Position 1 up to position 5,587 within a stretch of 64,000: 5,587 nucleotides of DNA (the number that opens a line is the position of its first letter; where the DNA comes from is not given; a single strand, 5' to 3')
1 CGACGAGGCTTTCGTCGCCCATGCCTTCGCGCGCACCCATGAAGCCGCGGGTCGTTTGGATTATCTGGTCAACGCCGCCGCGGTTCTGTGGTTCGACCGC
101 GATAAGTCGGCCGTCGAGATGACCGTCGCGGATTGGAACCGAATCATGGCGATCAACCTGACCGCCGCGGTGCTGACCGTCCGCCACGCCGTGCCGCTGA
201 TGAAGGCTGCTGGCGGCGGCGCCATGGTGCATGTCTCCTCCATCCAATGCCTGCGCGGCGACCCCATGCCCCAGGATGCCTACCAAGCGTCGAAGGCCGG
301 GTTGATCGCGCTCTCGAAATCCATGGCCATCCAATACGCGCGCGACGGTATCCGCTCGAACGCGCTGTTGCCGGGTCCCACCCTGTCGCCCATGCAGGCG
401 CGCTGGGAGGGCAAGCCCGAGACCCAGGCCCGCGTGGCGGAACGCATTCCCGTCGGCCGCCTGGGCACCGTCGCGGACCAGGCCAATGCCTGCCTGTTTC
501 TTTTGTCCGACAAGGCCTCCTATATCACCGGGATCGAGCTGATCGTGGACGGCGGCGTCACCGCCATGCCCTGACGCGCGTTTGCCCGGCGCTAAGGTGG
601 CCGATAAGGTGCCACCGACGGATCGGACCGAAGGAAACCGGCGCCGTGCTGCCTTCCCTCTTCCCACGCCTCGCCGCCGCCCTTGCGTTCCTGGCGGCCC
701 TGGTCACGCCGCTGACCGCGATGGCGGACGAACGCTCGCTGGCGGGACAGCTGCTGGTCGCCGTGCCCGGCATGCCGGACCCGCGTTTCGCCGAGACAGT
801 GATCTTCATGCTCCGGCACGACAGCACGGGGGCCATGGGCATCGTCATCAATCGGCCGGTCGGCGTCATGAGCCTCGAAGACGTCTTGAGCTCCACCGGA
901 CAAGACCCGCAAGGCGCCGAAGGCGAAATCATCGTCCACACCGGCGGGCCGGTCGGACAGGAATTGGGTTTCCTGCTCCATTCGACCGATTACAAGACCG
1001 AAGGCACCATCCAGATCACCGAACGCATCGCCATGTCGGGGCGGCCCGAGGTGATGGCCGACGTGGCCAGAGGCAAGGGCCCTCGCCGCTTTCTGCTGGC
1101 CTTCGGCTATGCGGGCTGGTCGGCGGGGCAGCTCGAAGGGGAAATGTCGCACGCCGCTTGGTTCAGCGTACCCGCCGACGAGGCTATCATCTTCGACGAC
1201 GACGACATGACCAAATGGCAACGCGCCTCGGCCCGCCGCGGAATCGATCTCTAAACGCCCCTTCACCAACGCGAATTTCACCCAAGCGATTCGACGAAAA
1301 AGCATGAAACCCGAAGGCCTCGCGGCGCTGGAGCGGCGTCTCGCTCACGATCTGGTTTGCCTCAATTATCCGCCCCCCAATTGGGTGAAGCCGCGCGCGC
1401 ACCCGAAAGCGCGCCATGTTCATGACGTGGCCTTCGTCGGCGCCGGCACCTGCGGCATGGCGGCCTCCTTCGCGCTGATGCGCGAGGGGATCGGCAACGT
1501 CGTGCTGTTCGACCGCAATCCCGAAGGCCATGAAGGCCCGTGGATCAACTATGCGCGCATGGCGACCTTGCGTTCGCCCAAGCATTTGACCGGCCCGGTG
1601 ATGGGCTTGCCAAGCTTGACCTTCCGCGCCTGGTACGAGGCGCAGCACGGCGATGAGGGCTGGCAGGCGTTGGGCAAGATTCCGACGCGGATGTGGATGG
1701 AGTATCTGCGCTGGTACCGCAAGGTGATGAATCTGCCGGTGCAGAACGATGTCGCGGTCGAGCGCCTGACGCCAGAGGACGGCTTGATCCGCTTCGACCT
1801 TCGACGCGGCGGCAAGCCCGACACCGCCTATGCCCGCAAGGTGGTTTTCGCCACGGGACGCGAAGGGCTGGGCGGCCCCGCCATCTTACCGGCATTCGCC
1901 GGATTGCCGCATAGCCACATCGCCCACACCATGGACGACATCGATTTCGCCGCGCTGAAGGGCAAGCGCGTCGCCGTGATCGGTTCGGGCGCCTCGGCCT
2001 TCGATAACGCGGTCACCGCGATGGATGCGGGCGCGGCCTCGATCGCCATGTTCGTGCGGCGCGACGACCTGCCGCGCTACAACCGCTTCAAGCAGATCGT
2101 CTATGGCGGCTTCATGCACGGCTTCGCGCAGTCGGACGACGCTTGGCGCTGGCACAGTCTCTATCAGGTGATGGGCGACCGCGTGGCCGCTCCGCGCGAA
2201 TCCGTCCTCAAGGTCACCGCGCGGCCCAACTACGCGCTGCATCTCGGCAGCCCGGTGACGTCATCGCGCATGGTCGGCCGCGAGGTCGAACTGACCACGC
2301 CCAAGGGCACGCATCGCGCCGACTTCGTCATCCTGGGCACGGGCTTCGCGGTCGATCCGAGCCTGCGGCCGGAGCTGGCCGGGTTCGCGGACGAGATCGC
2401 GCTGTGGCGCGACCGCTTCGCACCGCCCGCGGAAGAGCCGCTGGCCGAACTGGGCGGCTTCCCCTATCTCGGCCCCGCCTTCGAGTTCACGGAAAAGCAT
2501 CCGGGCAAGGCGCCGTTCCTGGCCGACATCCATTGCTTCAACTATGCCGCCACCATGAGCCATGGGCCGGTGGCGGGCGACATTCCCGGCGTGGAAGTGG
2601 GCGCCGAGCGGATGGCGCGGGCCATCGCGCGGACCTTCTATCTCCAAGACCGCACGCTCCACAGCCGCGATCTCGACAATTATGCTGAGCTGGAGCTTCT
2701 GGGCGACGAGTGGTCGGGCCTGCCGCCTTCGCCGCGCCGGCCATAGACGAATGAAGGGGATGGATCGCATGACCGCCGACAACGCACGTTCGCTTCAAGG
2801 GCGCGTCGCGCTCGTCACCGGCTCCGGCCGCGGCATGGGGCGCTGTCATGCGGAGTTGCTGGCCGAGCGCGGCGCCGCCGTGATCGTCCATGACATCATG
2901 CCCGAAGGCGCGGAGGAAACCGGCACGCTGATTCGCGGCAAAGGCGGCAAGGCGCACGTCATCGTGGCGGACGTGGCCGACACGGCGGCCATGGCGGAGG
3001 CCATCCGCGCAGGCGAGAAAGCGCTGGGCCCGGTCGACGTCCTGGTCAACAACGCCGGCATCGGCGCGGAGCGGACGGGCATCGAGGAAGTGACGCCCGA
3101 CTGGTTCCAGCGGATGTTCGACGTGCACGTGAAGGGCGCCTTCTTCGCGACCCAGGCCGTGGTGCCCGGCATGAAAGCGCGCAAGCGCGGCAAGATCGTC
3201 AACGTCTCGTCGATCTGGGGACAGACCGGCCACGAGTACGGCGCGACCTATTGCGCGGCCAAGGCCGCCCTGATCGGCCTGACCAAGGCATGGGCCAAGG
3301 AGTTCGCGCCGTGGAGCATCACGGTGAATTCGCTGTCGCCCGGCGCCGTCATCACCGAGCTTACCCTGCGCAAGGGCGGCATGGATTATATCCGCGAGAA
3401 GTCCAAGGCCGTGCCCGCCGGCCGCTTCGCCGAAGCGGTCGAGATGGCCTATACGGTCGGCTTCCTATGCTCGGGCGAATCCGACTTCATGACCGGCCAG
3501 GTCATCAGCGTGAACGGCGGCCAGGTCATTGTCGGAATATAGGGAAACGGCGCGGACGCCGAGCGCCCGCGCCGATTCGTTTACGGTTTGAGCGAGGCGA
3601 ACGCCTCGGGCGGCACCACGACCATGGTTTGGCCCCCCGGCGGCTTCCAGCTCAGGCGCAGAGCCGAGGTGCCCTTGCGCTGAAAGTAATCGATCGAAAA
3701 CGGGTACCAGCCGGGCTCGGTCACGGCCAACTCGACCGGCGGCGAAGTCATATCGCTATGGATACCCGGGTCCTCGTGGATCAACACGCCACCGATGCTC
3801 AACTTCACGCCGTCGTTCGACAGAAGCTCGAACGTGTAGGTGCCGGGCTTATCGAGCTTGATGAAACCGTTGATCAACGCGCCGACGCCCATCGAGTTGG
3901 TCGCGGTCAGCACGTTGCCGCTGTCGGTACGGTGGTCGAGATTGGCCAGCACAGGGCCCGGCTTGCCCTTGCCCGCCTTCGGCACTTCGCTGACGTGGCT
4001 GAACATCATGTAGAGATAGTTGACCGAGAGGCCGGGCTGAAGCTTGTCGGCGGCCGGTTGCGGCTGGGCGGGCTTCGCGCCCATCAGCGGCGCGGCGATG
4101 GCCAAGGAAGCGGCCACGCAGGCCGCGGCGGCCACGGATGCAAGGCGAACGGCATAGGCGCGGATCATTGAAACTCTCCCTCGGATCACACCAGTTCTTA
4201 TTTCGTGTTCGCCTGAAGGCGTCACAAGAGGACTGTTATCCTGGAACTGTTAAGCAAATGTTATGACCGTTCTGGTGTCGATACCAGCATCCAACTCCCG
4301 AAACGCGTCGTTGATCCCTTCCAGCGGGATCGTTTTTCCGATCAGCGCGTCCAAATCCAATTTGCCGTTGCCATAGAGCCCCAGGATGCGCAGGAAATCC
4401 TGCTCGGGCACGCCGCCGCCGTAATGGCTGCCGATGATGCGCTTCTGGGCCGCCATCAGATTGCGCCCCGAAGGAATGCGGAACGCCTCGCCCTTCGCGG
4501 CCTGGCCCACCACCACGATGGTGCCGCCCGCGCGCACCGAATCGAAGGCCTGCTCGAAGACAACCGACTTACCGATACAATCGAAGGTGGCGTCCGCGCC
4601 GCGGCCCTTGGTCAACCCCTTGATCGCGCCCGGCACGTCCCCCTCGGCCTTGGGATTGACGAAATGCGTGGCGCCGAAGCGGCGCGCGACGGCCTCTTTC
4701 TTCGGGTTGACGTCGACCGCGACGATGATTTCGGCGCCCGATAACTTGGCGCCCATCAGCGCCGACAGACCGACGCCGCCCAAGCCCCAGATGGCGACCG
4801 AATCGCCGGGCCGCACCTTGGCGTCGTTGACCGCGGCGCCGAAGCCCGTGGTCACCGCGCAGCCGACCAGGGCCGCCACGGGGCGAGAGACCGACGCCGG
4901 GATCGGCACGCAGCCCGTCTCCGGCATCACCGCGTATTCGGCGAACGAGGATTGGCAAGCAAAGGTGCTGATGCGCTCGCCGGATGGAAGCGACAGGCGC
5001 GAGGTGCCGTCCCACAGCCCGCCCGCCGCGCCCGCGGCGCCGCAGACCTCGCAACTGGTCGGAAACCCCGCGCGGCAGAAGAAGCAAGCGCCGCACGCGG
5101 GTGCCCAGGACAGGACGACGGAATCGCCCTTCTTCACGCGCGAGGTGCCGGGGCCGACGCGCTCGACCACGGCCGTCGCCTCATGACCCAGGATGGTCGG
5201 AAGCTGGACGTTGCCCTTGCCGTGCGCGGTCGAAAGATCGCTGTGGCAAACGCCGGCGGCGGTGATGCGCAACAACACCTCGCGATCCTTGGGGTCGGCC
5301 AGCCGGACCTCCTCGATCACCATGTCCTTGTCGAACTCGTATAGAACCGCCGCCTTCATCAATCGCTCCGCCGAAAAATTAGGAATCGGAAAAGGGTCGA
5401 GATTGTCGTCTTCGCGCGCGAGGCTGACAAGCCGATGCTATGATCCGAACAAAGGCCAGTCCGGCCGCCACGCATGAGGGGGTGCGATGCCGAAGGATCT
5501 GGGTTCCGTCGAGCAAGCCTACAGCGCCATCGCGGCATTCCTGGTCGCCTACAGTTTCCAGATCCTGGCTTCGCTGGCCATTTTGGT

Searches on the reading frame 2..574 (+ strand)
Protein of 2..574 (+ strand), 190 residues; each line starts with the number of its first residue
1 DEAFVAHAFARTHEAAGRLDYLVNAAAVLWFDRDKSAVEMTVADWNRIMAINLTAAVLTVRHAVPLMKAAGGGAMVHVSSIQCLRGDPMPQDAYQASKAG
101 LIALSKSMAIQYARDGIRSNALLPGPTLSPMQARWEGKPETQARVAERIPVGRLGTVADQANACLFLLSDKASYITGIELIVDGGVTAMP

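Call 29: search_protein_families(library=pfam, proteins=[window:2-574:+], max_evalue=0.0001)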
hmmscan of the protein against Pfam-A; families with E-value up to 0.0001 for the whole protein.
window:2-574:+ (190 aa): 2 families
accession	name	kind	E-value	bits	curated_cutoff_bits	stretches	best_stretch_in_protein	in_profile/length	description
PF13561.12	adh_short_C2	-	1.9e-51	175.4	27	1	1-187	54-236/236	Enoyl-(Acyl carrier protein) reductase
PF00106.31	adh_short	-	3.3e-28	99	26.6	1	2-136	61-191/195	short chain dehydrogenase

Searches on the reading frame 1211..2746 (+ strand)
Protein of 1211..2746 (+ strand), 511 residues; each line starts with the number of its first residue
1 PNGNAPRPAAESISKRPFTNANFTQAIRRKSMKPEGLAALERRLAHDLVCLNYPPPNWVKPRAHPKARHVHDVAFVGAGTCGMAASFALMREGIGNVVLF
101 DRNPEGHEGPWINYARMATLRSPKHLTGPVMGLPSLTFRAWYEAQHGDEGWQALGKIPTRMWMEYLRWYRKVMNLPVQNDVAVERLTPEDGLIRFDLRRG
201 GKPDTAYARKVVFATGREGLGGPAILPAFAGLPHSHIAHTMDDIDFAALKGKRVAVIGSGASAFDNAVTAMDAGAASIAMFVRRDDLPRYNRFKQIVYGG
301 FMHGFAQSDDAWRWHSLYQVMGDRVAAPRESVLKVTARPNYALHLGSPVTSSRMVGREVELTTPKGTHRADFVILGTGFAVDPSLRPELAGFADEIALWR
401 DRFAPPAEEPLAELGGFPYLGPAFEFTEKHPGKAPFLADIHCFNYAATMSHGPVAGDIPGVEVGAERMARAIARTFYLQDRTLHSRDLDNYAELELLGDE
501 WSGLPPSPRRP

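Call 29: search_protein_families(library=pfam, proteins=[window:1211-2746:+], max_evalue=0.0001)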
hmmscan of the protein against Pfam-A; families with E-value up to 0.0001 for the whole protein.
window:1211-2746:+ (511 aa): 5 families
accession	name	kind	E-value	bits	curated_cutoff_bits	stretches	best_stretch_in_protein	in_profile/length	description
PF13738.12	Pyr_redox_3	-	1.5e-16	60.9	30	1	76-286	3-198/305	Pyridine nucleotide-disulphide oxidoreductase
PF13454.12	NAD_binding_9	-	2.6e-09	37.7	21.8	1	74-216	1-153/155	FAD-NAD(P)-binding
PF07992.20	Pyr_redox_2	-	4.5e-09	36.6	26.1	1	71-287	1-177/291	Pyridine nucleotide-disulphide oxidoreductase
PF13434.12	Lys_Orn_oxgnase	-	1.5e-07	31.3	21.3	1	162-287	97-225/339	L-lysine 6-monooxygenase/L-ornithine 5-monooxygenase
PF01266.30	DAO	-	1.6e-06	28.3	27.9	0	72-190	1-123/353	FAD dependent oxidoreductase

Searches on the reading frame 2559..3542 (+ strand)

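Call 29: search_protein_families(library=pfam, proteins=[window:2559-3542:+], max_evalue=0.0001)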
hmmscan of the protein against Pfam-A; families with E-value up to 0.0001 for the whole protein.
window:2559-3542:+ (327 aa): 3 families
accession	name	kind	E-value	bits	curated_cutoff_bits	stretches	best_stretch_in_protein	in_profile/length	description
PF13561.12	adh_short_C2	-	3e-53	181.3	27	1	91-321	6-234/236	Enoyl-(Acyl carrier protein) reductase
PF00106.31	adh_short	-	6.3e-53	179.6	26.6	1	82-269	1-187/195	short chain dehydrogenase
PF08659.16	KR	-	2.9e-13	50.6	22.6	1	84-247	3-165/180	KR domain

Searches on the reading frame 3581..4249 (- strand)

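Call 29: search_protein_families(library=pfam, proteins=[window:3581-4249:-], max_evalue=0.0001)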
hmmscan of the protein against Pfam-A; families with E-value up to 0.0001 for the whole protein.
window:3581-4249:- (222 aa): 1 family
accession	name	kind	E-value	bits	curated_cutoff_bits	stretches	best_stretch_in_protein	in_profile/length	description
PF07691.17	PA14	-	2.3e-11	44.1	24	1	124-208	48-140/147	PA14 domain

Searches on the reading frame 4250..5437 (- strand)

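Call 29: search_protein_families(library=pfam, proteins=[window:4250-5437:-], max_evalue=0.0001)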
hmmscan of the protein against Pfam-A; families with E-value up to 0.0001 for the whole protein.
window:4250-5437:- (395 aa): 3 families
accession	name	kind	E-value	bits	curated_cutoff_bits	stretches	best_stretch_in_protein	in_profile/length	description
PF00107.32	ADH_zinc_N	-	5.8e-30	104.3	31.8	1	221-346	1-118/129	Zinc-binding dehydrogenase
PF08240.17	ADH_N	-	6.4e-24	84.6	23.5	1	51-180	2-103/104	Alcohol dehydrogenase GroES-like domain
PF13602.12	ADH_zinc_N_2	-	3.9e-09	38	27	1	254-385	1-126/134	Zinc-binding dehydrogenase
